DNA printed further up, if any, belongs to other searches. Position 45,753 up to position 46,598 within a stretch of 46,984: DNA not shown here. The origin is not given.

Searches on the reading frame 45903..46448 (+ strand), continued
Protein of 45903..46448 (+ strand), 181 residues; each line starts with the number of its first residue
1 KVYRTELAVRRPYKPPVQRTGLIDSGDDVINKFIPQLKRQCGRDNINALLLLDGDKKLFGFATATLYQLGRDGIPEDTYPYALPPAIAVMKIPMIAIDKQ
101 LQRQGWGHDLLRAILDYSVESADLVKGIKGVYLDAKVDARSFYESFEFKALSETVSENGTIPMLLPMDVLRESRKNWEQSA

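Call 28: find_encoding_contigs(protein=P0003, flank=4000, max_places=3)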
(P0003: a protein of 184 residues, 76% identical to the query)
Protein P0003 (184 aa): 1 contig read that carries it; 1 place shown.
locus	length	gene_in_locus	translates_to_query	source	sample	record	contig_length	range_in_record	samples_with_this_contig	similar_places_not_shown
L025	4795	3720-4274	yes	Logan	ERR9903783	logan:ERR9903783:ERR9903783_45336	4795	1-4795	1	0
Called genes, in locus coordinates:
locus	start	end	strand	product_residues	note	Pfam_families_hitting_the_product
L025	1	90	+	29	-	?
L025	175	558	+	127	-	PF00717:Peptidase_S24 (weak)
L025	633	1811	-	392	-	PF18090:SoPB_HTH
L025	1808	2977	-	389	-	PF01656:CbiA, PF13614:AAA_31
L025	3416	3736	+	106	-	PF08681:TacA1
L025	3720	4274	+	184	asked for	PF13673:Acetyltransf_10, PF00583:Acetyltransf_1 (weak), PF13508:Acetyltransf_7 (weak)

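Call 46: find_encoding_contigs(protein=P0026, flank=2500, max_places=2)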
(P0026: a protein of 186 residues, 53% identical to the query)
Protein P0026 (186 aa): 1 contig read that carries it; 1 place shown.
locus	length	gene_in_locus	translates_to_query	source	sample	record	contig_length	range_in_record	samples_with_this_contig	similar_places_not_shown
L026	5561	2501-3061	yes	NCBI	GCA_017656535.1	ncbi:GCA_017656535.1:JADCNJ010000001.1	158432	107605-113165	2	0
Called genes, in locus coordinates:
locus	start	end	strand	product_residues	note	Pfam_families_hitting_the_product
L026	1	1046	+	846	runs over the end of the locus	PF05840:Phage_GPA, PF23343:REP_ORF2-G2P (faint)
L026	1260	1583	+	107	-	-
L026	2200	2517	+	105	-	PF08681:TacA1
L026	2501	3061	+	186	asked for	PF13673:Acetyltransf_10, PF00583:Acetyltransf_1, PF13508:Acetyltransf_7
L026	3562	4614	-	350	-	PF04860:Phage_portal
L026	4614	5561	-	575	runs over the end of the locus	PF06056:Terminase_5, PF13384:HTH_23 (weak), PF03237:Terminase_6N, PF17289:Terminase_6C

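Call 47: find_encoding_contigs(protein=P0029, flank=2500, max_places=2)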
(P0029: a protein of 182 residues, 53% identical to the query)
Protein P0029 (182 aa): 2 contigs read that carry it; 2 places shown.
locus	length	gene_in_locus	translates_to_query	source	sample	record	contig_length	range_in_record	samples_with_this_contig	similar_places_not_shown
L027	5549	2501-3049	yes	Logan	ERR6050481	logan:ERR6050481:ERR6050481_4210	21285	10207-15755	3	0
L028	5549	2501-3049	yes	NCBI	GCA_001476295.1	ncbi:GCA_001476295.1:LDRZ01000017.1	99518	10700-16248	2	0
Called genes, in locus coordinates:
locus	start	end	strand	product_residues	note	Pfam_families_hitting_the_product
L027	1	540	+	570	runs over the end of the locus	PF06056:Terminase_5, PF12728:HTH_17 (faint), PF13384:HTH_23 (faint), PF03237:Terminase_6N, PF17289:Terminase_6C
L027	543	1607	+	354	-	PF04860:Phage_portal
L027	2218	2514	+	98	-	PF08681:TacA1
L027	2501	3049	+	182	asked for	PF00583:Acetyltransf_1 (weak), PF13673:Acetyltransf_10, PF13508:Acetyltransf_7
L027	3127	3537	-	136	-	-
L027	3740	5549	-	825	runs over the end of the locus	PF05840:Phage_GPA, PF23343:REP_ORF2-G2P (weak)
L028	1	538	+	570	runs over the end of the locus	PF06056:Terminase_5, PF12728:HTH_17 (faint), PF13384:HTH_23 (faint), PF03237:Terminase_6N, PF17289:Terminase_6C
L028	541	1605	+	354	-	PF04860:Phage_portal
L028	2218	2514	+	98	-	PF08681:TacA1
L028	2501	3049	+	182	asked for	PF00583:Acetyltransf_1 (weak), PF13673:Acetyltransf_10, PF13508:Acetyltransf_7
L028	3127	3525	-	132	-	-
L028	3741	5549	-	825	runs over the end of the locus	PF05840:Phage_GPA, PF23343:REP_ORF2-G2P (weak)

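Call 48: find_encoding_contigs(protein=P0020, flank=2500, max_places=3)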
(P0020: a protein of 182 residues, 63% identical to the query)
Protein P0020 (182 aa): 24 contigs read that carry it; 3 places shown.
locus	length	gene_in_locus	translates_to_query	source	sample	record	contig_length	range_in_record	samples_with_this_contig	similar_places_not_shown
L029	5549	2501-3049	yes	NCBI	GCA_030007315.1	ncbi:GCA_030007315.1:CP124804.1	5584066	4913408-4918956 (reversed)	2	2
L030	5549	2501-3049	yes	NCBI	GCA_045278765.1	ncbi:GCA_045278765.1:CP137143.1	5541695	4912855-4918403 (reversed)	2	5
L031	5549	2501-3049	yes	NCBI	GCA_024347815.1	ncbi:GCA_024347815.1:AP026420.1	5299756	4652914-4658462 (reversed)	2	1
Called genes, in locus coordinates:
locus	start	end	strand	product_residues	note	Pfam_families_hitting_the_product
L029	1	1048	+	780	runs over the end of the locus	PF08273:Zn_Ribbon_Prim, PF01751:Toprim (weak), PF13362:Toprim_3, PF08706:D5_N, PF19263:DUF5906, PF03288:Pox_D5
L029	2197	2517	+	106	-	PF08681:TacA1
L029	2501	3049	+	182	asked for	PF13673:Acetyltransf_10, PF00583:Acetyltransf_1 (weak), PF13508:Acetyltransf_7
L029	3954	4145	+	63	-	-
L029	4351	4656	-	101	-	-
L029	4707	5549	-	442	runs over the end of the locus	PF10117:McrBC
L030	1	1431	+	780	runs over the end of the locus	PF08273:Zn_Ribbon_Prim, PF01751:Toprim (weak), PF13362:Toprim_3, PF08706:D5_N, PF19263:DUF5906, PF03288:Pox_D5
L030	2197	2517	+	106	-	PF08681:TacA1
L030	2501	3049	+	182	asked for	PF13673:Acetyltransf_10, PF00583:Acetyltransf_1 (weak), PF13508:Acetyltransf_7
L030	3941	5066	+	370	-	PF01527:HTH_Tnp_1, PF13518:HTH_28 (faint), PF13276:HTH_21, PF00665:rve, PF13683:rve_3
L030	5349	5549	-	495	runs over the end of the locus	-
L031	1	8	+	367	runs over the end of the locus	PF08273:Zn_Ribbon_Prim, PF01751:Toprim (weak), PF13362:Toprim_3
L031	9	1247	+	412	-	PF08706:D5_N, PF19263:DUF5906, PF03288:Pox_D5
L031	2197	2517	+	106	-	PF08681:TacA1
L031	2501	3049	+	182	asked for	PF13673:Acetyltransf_10, PF00583:Acetyltransf_1 (weak), PF13508:Acetyltransf_7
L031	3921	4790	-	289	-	PF26340:DNA-SBD_ScoMcrA, PF13391:HNH_2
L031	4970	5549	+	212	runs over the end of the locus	PF26345:ScoMcrA_N, PF01844:HNH (weak)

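Call 57: predict_structure(alignment_id=A3)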
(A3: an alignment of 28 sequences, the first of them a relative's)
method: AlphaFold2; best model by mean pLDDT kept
length: 185 residues; sequences in the alignment: 28
mean_pLDDT: 82.1   pTM: 0.79
mean pLDDT of the five models: 82.1, 79.3, 79.0, 75.4, 75.2
residues with pLDDT >= 90: 65; 70-90: 91; 50-70: 22; < 50: 7
segments of 3 or more residues with pLDDT < 50: 1-6
pLDDT, mean of each block of 10 residues (from residue 1): 49 81 62 70 71 86 89 89 86 91 78 90 88 94 92 93 93 88 60
secondary structure, 60 per line:
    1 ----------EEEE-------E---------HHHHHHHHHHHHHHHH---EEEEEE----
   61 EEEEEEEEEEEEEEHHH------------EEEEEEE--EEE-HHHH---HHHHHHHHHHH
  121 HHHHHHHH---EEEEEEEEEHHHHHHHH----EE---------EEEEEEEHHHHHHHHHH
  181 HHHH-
elements in order: E11-14 H32-47 E51-56 E61-74 E90-96 E99-101 H103-106 H110-128 E132-140 H141-148 E164-170 H171-184

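Call 59: fold_search(model_id=the predicted structure, library=pdb)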
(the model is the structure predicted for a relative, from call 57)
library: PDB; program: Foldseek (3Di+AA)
matches with E <= 10: 1067; with E <= 0.001: 379
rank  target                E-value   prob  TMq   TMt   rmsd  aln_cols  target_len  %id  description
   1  7byy_A                9.8e-16  1.00  0.86  0.88   1.9       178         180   29  Crystal structure of bacterial toxin (released 2020-06-03)
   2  7byy_C                1.4e-15  1.00  0.86  0.90   1.8       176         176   29  Crystal structure of bacterial toxin (released 2020-06-03)
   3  7byy_B                7.2e-15  1.00  0.85  0.87   1.7       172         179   30  Crystal structure of bacterial toxin (released 2020-06-03)
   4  7byy_D                2.6e-14  1.00  0.85  0.90   1.7       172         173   30  Crystal structure of bacterial toxin (released 2020-06-03)
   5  6ajm_A                2.4e-12  1.00  0.72  0.77   4.5       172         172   26  Crystal structure of apo AtaTR (released 2019-01-02)
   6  6gtr_B                9.6e-12  1.00  0.70  0.82   2.8       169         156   23  Structure of the AtaT Y144F mutant toxin bound to the C-terminus of the antitoxin AtaR and Acetyl-CoA (released 2019-03-06)
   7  6gtq_A                1.6e-11  1.00  0.72  0.82   2.8       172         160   23  Structure of the AtaT Y144F mutant toxin bound to the C-terminus of the antitoxin AtaR (released 2019-03-06)
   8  6gtq_B                2.1e-11  1.00  0.71  0.83   2.6       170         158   23  Structure of the AtaT Y144F mutant toxin bound to the C-terminus of the antitoxin AtaR (released 2019-03-06)
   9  6gtr_A                2.1e-11  1.00  0.71  0.81   3.4       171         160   23  Structure of the AtaT Y144F mutant toxin bound to the C-terminus of the antitoxin AtaR and Acetyl-CoA (released 2019-03-06)
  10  5xun_A                3.2e-11  1.00  0.75  0.81   3.2       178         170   23  Crystal structure of Y145F mutant of KacT (released 2017-07-19)
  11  7chd_C                4.1e-11  1.00  0.74  0.76   3.4       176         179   24  AtaT complexed with acetyl-methionyl-tRNAfMet (released 2020-11-04)
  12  7ak9_B                5.2e-11  1.00  0.69  0.77   3.6       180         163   20  Structure of Salmonella TacT3 toxin bound to TacA3 antitoxin C-terminal peptide (released 2021-08-18)
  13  6ajm_B                6.6e-11  1.00  0.71  0.83   2.6       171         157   23  Crystal structure of apo AtaTR (released 2019-01-02)
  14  7chd_A                7.0e-11  1.00  0.74  0.80   3.2       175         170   24  AtaT complexed with acetyl-methionyl-tRNAfMet (released 2020-11-04)
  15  7ak9_A                7.9e-11  1.00  0.70  0.79   3.5       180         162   19  Structure of Salmonella TacT3 toxin bound to TacA3 antitoxin C-terminal peptide (released 2021-08-18)
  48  2x7b                  4.0e-06  1.00  0.57  0.66   4.5       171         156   18  Crystal structure of the N-terminal acetylase Ard1 from Sulfolobus solfataricus P2 (released 2010-07-21)
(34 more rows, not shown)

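Call 65: search_solved_structures(query=L003:5697-6014:+, max_evalue=1, show_alignments=4)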
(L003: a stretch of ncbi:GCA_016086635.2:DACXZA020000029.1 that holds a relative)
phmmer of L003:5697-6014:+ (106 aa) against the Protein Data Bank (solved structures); distinct sequences matched with E-value up to 1: 9.
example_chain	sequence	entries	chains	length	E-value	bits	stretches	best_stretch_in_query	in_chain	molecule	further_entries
6ajm_C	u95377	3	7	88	2.7e-09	40.8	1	17-96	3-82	DUF1778 domain-containing protein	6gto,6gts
6ajn_C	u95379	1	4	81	1.6e-08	38.2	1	22-95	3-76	DUF1778 domain-containing protein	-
5zgn_A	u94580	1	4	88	6e-07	33.2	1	18-97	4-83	KacA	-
7zg5_C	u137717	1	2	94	5.7e-06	30.1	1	16-92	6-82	DUF1778 domain-containing protein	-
1y9b_A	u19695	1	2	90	9.7e-05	26.2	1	22-103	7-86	conserved hypothetical protein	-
7zg6_A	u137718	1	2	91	0.16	15.9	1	19-100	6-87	DUF1778 domain-containing protein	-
7ak7_C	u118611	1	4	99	0.16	15.9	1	21-103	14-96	CopG family transcriptional regulator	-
6gtq_C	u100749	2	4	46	0.18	15.7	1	60-96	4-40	DUF1778 domain-containing protein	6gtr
6a6x_C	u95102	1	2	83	0.54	14.2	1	21-66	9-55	Antitoxin MazE7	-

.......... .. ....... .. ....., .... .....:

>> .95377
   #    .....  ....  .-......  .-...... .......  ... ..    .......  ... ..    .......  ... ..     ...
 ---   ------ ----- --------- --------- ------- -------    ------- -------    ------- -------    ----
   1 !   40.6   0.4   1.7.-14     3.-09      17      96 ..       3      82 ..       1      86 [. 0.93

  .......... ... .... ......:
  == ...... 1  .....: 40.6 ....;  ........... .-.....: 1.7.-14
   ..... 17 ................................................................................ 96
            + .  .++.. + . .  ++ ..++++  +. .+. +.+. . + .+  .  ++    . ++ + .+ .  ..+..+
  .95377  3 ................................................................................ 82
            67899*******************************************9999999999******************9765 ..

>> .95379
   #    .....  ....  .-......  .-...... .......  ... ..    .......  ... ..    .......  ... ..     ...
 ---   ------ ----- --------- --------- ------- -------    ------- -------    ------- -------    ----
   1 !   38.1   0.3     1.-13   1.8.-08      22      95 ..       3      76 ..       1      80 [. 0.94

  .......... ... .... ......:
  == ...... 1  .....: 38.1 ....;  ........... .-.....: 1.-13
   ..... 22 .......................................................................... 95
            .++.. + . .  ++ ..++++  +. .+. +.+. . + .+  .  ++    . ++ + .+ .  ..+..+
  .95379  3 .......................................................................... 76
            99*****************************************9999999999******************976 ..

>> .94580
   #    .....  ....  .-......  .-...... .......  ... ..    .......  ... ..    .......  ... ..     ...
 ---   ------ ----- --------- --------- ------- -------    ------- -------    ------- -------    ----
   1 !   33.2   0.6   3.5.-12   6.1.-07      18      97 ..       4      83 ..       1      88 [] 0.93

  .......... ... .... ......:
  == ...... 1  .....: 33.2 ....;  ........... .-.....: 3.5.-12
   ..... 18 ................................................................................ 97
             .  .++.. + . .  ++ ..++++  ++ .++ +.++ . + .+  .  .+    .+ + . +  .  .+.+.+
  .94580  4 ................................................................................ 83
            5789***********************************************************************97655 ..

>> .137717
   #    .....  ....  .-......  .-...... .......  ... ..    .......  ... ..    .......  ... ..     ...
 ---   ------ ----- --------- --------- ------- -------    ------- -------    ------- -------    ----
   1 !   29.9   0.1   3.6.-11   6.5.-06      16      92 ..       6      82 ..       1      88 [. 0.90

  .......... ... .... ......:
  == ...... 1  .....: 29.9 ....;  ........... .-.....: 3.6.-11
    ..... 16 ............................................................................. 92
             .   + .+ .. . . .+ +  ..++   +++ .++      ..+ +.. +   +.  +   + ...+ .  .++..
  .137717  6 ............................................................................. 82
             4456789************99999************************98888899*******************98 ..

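Call 71: list_cluster_members(proteins=[window:45966-46445:+, P0001])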
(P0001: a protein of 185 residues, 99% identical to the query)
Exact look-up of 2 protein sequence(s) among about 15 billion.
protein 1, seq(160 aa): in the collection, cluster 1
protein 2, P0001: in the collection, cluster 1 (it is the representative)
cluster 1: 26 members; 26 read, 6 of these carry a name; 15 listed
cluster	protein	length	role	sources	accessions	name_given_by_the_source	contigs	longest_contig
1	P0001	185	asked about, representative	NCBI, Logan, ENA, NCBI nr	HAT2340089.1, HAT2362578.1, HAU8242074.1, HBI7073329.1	MAG: GNAT family N-acetyltransferase [Citrobacter freundii] | GNAT family N-acetyltransferase [Citrobacter freundii]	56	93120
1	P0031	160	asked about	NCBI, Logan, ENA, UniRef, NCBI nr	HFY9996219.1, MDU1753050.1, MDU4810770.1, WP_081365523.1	TPA: GNAT family N-acetyltransferase [Citrobacter freundii] | GNAT family N-acetyltransferase n=1 Tax=Citrobacter freundii TaxID=546 RepID=UPI0009C02B0E | GNAT family N-acetyltransferase [Citrobacter freundii]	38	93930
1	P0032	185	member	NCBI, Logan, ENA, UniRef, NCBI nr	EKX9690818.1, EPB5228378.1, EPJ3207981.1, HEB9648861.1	GNAT family N-acetyltransferase [Citrobacter freundii] | GNAT family N-acetyltransferase n=1 Tax=Citrobacter braakii TaxID=57706 ...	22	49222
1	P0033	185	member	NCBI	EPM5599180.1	GNAT family N-acetyltransferase [Citrobacter braakii]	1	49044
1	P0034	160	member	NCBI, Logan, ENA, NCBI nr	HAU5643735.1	TPA: GNAT family N-acetyltransferase [Citrobacter freundii] | GNAT family N-acetyltransferase [Citrobacter freundii]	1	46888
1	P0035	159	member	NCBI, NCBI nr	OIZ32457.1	GNAT family N-acetyltransferase [Citrobacter freundii]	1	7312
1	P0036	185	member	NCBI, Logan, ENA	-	-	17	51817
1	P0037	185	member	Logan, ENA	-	-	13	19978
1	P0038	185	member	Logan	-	-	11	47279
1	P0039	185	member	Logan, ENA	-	-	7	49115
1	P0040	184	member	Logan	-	-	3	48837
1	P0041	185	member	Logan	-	-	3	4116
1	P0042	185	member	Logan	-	-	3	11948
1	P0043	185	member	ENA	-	-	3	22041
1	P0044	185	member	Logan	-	-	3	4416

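Call 75: search_protein_families(library=phrogs, proteins=[P0031, P0001, L003:5697-6014:+], max_evalue=0.001)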
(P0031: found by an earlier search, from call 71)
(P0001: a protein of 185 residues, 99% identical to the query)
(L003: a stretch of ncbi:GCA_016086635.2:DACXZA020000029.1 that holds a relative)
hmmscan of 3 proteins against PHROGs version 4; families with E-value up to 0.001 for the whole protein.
P0031 (160 aa): 2 families
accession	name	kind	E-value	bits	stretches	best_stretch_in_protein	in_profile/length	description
phrog_1758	-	other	3.1e-14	54.3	1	64-147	95-179/184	acetyltransferase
phrog_3810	-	other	0.00032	21.7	1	13-130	48-145/155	acetyltransferase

P0001 (185 aa): 2 families
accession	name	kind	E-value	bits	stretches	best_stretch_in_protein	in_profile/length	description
phrog_1758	-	other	3.9e-19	70.3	1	13-172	12-179/184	acetyltransferase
phrog_3810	-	other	0.00038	21.4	1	37-155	47-145/155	acetyltransferase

L003:5697-6014:+ (106 aa): 2 families
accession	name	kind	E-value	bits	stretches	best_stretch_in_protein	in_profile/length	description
phrog_10531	-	unknown function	1.5e-06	29.6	1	18-94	4-80/89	-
phrog_7517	-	unknown function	5.3e-06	27.5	1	68-104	62-98/98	-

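Call 76: search_protein_families(library=pfam, proteins=[P0001, L003:5697-6014:+, L019:4727-5353:+, L019:5386-6096:-], max_evalue=0.01)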
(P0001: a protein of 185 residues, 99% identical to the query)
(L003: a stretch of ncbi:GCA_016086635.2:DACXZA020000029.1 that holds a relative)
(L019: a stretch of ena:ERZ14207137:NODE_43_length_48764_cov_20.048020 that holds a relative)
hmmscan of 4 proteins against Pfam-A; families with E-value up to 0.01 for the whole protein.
P0001 (185 aa): 3 families
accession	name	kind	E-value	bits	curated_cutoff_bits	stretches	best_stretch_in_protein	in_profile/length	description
PF13673.13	Acetyltransf_10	-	3.6e-09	37.1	23.6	1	95-164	53-119/128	Acetyltransferase (GNAT) domain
PF13508.13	Acetyltransf_7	-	7.5e-06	26.7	27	1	97-153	32-83/84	Acetyltransferase (GNAT) domain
PF00583.31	Acetyltransf_1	-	0.00072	20.3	20.7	1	56-152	38-116/116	Acetyltransferase (GNAT) family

L003:5697-6014:+ (106 aa): 2 families
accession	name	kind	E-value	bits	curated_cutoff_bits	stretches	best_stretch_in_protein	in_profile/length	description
PF08681.18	TacA1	-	9.7e-18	64.4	21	1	22-98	1-77/80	Antitoxin TacA 1-like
PF21983.2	NikA-like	-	0.0017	18.9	27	1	19-66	3-50/72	Mobilization protein NikA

L019:4727-5353:+ (208 aa): 0 families

L019:5386-6096:- (236 aa): 1 family
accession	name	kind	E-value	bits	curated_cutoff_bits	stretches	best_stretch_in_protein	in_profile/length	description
PF08808.17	RES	-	2.6e-12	47.5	23.2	1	34-186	6-142/157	RES domain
